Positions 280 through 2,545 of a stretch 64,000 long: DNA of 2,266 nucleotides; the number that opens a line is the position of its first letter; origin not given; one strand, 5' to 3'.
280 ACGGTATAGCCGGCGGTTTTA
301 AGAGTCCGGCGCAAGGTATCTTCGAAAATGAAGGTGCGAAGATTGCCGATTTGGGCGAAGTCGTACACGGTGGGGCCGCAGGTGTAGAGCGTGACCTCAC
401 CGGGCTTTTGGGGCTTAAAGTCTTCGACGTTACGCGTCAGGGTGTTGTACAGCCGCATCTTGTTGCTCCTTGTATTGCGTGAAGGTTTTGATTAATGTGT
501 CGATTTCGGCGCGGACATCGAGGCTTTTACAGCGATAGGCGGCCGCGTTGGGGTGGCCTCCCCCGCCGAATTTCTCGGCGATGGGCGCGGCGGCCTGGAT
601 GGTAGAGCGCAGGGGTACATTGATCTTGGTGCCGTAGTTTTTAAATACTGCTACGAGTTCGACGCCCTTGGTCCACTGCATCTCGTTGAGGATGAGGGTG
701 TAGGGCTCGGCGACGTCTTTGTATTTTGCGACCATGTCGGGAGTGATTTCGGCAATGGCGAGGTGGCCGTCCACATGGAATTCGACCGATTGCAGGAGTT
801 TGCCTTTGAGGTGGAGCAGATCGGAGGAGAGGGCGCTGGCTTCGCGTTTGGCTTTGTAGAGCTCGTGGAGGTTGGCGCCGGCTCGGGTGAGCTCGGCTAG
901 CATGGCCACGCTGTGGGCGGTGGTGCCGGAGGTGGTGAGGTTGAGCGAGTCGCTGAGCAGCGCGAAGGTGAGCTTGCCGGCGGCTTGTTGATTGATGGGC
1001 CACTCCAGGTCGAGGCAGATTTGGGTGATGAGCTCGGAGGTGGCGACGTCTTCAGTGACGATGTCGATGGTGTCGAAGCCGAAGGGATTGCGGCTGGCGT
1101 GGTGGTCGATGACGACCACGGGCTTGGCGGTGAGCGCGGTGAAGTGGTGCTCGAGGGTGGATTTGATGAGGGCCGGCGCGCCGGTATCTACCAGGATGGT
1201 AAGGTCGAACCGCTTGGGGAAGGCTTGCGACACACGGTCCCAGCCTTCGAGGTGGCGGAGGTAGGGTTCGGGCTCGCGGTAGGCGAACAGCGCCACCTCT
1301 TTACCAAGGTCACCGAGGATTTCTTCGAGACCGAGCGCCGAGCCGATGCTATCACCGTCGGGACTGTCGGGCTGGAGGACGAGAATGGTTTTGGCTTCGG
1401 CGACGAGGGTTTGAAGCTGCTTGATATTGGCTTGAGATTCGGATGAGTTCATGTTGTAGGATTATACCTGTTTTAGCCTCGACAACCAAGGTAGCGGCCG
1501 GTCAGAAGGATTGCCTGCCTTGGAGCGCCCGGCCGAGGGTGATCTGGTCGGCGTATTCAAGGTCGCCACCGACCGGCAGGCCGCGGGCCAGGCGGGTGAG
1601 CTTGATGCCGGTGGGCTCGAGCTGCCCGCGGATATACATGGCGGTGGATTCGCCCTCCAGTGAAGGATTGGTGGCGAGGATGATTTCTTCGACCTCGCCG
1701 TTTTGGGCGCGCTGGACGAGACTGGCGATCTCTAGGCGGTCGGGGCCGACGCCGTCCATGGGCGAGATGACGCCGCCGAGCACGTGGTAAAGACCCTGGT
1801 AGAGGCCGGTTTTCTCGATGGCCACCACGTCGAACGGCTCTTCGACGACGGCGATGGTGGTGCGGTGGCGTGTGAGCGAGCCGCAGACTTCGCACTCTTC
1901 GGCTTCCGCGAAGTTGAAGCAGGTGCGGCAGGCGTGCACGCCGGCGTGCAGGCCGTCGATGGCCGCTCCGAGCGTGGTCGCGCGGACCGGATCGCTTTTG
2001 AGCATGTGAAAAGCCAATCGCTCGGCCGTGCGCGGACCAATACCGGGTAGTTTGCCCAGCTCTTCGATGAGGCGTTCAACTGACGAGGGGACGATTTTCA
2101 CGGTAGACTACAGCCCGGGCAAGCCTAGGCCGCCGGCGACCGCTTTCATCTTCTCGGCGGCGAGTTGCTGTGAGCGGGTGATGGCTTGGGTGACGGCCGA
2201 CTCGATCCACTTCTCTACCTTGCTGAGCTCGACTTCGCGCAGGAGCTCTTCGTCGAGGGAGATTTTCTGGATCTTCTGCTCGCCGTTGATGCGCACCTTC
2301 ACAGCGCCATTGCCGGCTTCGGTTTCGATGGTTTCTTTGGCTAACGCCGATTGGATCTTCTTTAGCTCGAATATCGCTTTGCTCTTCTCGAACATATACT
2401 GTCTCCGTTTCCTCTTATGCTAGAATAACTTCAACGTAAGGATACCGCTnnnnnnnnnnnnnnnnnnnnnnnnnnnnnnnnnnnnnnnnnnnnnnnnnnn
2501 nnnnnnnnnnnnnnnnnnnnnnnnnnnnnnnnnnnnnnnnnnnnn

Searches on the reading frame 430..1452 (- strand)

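Call 49: search_protein_families(library=pfam, proteins=[window:430-1452:-])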
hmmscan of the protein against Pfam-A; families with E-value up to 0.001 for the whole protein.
window:430-1452:- (340 aa): 2 families
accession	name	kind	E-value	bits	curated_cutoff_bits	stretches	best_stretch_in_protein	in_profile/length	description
PF01368.27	DHH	-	2.1e-12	47.9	28.1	1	23-155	2-115/125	DHH family, N-terminal domain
PF02272.25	DHHA1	-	1.1e-06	29.5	25.9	1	255-326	22-98/102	DHHA1 domain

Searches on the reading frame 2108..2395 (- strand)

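Call 49: search_protein_families(library=pfam, proteins=[window:2108-2395:-])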
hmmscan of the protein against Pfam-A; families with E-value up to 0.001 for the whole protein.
window:2108-2395:- (95 aa): 1 family
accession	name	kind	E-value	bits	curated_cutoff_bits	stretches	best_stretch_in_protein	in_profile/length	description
PF02575.21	YbaB_DNA_bd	-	2e-17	63.6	25.5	1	10-90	10-90/91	YbaB/EbfC DNA-binding family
